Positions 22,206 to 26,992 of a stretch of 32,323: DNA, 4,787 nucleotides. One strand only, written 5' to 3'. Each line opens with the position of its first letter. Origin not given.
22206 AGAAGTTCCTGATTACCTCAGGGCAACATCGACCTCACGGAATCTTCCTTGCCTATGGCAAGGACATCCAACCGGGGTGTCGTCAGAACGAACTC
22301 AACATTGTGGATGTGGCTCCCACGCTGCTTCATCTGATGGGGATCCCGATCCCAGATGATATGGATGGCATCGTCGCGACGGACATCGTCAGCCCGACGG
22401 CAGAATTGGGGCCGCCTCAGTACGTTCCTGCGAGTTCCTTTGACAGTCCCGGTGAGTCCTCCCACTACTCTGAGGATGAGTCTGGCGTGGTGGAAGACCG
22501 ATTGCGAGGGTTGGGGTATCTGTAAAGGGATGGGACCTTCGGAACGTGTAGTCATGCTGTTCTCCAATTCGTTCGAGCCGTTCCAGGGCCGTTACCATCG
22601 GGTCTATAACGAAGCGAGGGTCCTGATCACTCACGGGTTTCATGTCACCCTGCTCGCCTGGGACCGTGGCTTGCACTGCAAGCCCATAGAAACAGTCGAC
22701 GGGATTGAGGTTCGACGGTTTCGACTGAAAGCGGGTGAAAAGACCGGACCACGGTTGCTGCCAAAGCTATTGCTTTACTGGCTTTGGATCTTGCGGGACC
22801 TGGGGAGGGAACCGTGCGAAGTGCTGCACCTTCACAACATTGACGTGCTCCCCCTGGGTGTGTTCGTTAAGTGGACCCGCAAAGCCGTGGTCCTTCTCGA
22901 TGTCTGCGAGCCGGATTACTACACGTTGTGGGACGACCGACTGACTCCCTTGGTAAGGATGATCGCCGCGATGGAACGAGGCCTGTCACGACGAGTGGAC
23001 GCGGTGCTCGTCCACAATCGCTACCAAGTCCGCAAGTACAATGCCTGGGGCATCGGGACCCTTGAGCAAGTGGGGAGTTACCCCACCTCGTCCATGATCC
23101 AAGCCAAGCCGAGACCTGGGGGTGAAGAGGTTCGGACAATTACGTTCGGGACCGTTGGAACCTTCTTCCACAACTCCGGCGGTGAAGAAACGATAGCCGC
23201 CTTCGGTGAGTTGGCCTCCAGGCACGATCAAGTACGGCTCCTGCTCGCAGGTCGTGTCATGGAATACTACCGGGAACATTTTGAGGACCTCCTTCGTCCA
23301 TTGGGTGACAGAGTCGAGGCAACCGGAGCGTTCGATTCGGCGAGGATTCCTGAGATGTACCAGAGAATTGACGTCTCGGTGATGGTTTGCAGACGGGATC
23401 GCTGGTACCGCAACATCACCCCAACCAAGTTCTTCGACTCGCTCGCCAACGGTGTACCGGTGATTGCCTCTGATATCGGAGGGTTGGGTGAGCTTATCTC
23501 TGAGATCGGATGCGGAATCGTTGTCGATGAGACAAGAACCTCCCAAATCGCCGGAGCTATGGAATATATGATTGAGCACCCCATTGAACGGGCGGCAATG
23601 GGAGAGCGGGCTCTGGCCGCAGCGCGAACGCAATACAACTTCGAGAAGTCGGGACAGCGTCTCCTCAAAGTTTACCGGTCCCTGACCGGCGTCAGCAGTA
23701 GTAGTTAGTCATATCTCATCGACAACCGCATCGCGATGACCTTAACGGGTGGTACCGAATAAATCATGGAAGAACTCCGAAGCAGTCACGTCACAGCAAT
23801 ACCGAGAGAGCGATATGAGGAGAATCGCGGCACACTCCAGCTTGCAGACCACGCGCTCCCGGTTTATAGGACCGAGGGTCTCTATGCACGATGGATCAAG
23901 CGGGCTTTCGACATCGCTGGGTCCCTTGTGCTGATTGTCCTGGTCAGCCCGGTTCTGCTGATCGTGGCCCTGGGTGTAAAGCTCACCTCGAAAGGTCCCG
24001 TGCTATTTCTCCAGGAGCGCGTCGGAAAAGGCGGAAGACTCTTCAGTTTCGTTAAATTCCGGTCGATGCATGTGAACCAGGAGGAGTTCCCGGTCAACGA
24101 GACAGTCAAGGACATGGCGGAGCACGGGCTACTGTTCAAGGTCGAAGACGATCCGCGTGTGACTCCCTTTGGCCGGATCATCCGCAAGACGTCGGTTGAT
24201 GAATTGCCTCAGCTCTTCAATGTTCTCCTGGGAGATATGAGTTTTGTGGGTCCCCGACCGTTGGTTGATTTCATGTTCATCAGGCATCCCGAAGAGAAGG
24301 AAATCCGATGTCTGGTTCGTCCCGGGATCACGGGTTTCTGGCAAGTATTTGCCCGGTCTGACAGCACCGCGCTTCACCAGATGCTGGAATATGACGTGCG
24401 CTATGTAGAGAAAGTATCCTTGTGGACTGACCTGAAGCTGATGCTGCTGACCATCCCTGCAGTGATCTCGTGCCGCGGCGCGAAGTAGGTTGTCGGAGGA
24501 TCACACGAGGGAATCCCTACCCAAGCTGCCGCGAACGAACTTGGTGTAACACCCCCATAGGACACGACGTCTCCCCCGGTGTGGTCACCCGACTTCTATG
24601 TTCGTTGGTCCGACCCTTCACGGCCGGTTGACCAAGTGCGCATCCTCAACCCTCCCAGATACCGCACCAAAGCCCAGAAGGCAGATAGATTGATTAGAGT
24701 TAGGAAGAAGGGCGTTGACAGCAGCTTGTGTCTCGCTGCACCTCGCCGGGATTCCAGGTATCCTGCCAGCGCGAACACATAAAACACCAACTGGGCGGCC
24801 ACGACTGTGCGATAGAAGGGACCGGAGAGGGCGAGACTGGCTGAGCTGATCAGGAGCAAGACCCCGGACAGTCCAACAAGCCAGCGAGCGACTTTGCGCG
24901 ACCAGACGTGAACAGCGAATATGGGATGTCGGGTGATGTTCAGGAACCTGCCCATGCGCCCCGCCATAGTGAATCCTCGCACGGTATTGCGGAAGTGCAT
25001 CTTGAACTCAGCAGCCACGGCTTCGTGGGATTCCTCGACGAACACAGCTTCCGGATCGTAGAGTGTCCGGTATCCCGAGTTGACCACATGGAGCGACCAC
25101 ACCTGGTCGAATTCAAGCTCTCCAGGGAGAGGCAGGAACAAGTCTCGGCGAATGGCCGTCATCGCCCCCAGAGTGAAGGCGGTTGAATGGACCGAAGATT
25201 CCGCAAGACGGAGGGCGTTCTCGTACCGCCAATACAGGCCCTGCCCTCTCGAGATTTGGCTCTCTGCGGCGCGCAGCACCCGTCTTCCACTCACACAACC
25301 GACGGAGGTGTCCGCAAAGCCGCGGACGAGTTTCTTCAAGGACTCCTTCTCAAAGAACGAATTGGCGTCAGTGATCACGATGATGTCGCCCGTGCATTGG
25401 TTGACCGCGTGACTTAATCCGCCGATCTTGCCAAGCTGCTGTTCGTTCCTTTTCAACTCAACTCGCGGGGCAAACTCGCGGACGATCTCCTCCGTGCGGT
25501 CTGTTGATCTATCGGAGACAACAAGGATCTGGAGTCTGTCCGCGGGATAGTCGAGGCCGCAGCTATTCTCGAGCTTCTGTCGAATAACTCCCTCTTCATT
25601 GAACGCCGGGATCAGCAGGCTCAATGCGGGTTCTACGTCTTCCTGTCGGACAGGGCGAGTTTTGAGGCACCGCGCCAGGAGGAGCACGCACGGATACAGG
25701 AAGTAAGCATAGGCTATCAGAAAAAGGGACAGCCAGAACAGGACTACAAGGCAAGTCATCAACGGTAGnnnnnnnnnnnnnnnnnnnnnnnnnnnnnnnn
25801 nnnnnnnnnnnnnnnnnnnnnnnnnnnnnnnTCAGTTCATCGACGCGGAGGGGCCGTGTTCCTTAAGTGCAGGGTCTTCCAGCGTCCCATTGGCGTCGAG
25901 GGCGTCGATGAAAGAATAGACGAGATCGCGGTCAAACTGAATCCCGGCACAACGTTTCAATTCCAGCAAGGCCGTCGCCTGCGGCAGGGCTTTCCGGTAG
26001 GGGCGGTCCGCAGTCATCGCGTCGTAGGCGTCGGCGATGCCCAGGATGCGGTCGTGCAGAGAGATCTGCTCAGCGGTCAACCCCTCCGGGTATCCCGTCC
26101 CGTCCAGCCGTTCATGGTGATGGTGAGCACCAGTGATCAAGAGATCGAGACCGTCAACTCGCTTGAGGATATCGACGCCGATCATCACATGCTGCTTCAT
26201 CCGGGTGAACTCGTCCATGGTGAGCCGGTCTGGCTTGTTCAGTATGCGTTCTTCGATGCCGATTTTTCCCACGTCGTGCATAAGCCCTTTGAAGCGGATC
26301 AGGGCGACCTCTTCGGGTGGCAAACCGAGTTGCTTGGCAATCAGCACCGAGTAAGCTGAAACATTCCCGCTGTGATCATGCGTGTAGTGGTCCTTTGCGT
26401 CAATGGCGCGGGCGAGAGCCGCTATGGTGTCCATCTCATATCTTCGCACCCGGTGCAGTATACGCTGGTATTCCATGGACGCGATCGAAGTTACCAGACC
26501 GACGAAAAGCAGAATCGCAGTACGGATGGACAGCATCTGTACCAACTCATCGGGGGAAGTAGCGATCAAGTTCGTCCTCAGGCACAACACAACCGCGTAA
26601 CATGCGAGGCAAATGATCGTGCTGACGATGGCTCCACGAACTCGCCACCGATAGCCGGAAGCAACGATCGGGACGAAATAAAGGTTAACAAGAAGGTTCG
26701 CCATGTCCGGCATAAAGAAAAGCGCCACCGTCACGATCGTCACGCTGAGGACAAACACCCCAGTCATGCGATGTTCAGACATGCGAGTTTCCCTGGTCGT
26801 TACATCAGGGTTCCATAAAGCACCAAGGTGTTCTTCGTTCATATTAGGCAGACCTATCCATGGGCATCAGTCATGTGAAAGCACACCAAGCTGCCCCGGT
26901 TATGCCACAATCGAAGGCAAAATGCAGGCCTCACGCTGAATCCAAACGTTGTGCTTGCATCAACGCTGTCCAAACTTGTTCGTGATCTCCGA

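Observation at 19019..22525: Tandem pair of further AlkP-superfamily paralogues sharing a conserved acidic ..LKGLGY(L/V) C-terminal tail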

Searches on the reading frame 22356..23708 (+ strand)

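Call 10: search_protein_families(library=pfam, proteins=[window:22356-23708:+], max_evalue=0.001)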
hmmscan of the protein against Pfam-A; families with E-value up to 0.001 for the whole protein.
window:22356-23708:+ (450 aa): 5 families
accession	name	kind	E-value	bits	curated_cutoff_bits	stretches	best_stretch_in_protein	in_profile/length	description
PF00534.26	Glycos_transf_1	-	2.2e-19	70.1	26.4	1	257-419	11-169/172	Glycosyl transferases group 1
PF13692.12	Glyco_trans_1_4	-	1.4e-16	61.5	27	1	263-407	3-141/142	Glycosyl transferases group 1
PF13579.12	Glyco_trans_4_4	-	7.2e-10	39.9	29.7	1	83-233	7-147/158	Glycosyl transferase 4-like domain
PF13524.12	Glyco_trans_1_2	-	1.2e-09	38.7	25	1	288-437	10-143/144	Glycosyl transferase-like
PF13439.12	Glyco_transf_4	-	0.00013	22.4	28.5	1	83-233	8-154/170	Glycosyltransferase Family 4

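Call 52: search_protein_families(library=ncbifam, proteins=[window:22356-23708:+], max_evalue=0.00001)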
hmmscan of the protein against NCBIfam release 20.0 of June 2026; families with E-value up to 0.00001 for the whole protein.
window:22356-23708:+ (450 aa): 10 families
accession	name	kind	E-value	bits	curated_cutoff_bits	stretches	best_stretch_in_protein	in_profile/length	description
TIGR04063.1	stp3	hypoth_equivalog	6.2e-20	71.4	442.05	1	264-444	216-396/397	TIGR04063 family PEP-CTERM/XrtA system glycosyltransferase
NF041876.1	EPS_EpsE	equivalog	1.1e-12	47.9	400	1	260-434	213-387/389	exopolysaccharide biosynthesis GT4 family glycosyltransferase EpsE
TIGR03088.1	stp2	hypoth_equivalog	8e-12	44.9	409.05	1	198-442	135-372/374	TIGR03088 family PEP-CTERM/XrtA system glycosyltransferase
TIGR04047.1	MSMEG_0565_glyc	hypoth_equivalog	2.5e-11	43.3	259.85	1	272-441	204-372/373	MSMEG_0565 family glycosyltransferase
TIGR03449.1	mycothiol_MshA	equivalog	3.6e-09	36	462.5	1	361-443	322-403/406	D-inositol-3-phosphate glycosyltransferase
TIGR03999.1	thiol_BshA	equivalog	6.4e-08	31.9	273.7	1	280-443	218-373/375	N-acetyl-alpha-D-glucosaminyl L-malate synthase BshA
NF053787.1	GlcN_PG_synth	equivalog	3.1e-07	29.6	480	1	361-444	280-360/361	N-acetylglucosaminyl phosphatidylglycerol synthase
NF038229.1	Glyco4_Geo_Pelo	equivalog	2.8e-06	26.6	400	1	278-443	178-336/338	GPMC system family 4 glycosyltransferase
NF047676.1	TeichurnBiosyTuaH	equivalog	4.1e-06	25.9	550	1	285-422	234-368/384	teichuronic acid biosynthesis protein TuaH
NF047684.1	TeichurnBiosyTuaC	equivalog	9.1e-06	24.8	550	0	320-443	272-389/391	teichuronic acid biosynthesis protein TuaC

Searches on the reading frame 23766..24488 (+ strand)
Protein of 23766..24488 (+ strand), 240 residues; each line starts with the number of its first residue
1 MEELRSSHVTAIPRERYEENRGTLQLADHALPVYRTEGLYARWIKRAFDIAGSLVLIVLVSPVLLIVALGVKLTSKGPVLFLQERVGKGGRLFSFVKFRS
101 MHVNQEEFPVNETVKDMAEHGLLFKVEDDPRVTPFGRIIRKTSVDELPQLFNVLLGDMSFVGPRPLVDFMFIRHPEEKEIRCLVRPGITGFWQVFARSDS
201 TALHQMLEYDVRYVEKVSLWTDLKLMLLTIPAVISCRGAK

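Call 10: search_protein_families(library=pfam, proteins=[window:23766-24488:+], max_evalue=0.001)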
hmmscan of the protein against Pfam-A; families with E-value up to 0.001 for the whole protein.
window:23766-24488:+ (240 aa): 1 family
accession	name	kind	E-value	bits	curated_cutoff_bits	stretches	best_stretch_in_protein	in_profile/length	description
PF02397.22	Bac_transf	-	1.1e-63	214.4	27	1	45-234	1-178/179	Bacterial sugar transferase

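Call 52: search_protein_families(library=ncbifam, proteins=[window:23766-24488:+], max_evalue=0.00001)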
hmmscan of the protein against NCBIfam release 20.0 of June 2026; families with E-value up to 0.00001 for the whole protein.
window:23766-24488:+ (240 aa): 10 families
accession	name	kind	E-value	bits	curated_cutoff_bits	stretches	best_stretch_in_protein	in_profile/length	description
TIGR03025.1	EPS_sugtrans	subfamily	1.4e-79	268.4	295.55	1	41-240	254-445/445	exopolysaccharide biosynthesis polyprenyl glycosylphosphotransferase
TIGR03023.1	WcaJ_sugtrans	equivalog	2.1e-66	225.1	410.75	1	40-237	258-450/453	undecaprenyl-phosphate glucose phosphotransferase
TIGR03022.1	WbaP_sugtrans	subfamily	3e-64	217.9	403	1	41-239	255-455/456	undecaprenyl-phosphate galactose phosphotransferase WbaP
NF041877.1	EPS_EpsZ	equivalog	8.7e-58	196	800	1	44-239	265-458/459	exopolysaccharide biosynthesis polyisoprenyl-phosphate hexose-1-phosphate transferase EpsZ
NF052601.1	undeca_RfbP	equivalog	4.2e-55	186.7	330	1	35-235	35-237/244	undecaprenyl-phosphate galactose phosphotransferase family protein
TIGR03013.1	EpsB_2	subfamily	2e-51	175.5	393.35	1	41-240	251-443/443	TIGR03013 family XrtA/PEP-CTERM system glycosyltransferase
NF011751.0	PRK15204.1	equivalog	2.1e-44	151.9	907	1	41-239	276-475/476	undecaprenyl-phosphate galactose phosphotransferase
NF007518.0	PRK10124.1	equivalog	6.7e-41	140.5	684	1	41-230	270-454/464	undecaprenyl-phosphate glucose phosphotransferase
NF050817.1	PolSacchBiosHfsE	equivalog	5.8e-38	130.8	750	1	42-236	269-462/467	polysaccharide biosynthesis protein HfsE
NF045514.1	glycotran_HepC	equivalog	1.8e-27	96.1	140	1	39-166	111-212/220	heterocyst development glycosyltransferase HepC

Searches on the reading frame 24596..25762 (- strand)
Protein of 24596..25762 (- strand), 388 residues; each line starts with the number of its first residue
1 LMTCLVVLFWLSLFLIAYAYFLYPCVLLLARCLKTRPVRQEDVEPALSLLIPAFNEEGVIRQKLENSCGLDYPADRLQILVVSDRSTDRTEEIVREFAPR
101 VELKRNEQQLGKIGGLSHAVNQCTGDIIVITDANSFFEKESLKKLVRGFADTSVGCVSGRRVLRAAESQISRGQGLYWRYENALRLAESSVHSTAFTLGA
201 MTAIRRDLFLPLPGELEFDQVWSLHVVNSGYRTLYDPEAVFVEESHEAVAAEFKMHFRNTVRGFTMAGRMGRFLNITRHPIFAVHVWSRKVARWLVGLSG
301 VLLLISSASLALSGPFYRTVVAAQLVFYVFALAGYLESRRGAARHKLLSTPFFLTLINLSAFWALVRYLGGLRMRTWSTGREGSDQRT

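Call 10: search_protein_families(library=pfam, proteins=[window:24596-25762:-], max_evalue=0.001)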
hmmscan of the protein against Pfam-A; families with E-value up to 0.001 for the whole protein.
window:24596-25762:- (388 aa): 4 families
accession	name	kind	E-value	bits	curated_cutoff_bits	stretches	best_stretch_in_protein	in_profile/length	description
PF00535.33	Glycos_transf_2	-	7.1e-26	91.6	23.3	1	48-209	1-164/168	Glycosyl transferase family 2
PF13641.12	Glyco_tranf_2_3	-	3.7e-19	70.1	27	1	45-259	1-227/230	Glycosyltransferase like family 2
PF13506.12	Glyco_transf_21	-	9.3e-08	32.2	21.7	1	112-209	18-114/174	Glycosyl transferase family 21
PF13632.12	Glyco_trans_2_3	-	5.6e-05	23.5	27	1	127-331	1-179/198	Glycosyl transferase family group 2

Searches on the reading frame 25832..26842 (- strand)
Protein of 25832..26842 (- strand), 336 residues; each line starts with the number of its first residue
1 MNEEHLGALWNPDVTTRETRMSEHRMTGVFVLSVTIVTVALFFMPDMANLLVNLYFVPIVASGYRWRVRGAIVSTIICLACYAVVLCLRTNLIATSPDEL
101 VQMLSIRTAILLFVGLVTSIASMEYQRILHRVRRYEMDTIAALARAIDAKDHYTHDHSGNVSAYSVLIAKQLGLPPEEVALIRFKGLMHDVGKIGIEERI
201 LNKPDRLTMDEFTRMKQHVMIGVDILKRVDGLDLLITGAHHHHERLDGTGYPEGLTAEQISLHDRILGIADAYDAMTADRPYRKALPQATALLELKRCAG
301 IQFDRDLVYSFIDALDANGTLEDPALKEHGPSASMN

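Call 10: search_protein_families(library=pfam, proteins=[window:25832-26842:-], max_evalue=0.001)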
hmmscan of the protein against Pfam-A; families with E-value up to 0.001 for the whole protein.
window:25832-26842:- (336 aa): 3 families
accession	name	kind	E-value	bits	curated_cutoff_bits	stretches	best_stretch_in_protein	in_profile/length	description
PF13487.12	HD_5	-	5.9e-31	107.9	27.2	1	143-307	3-170/170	HD domain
PF01966.28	HD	-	8.6e-20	71.6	22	1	155-276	2-116/116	HD domain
PF05231.19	MASE1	-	3.8e-06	26.7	29.8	1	23-125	190-298/299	MASE1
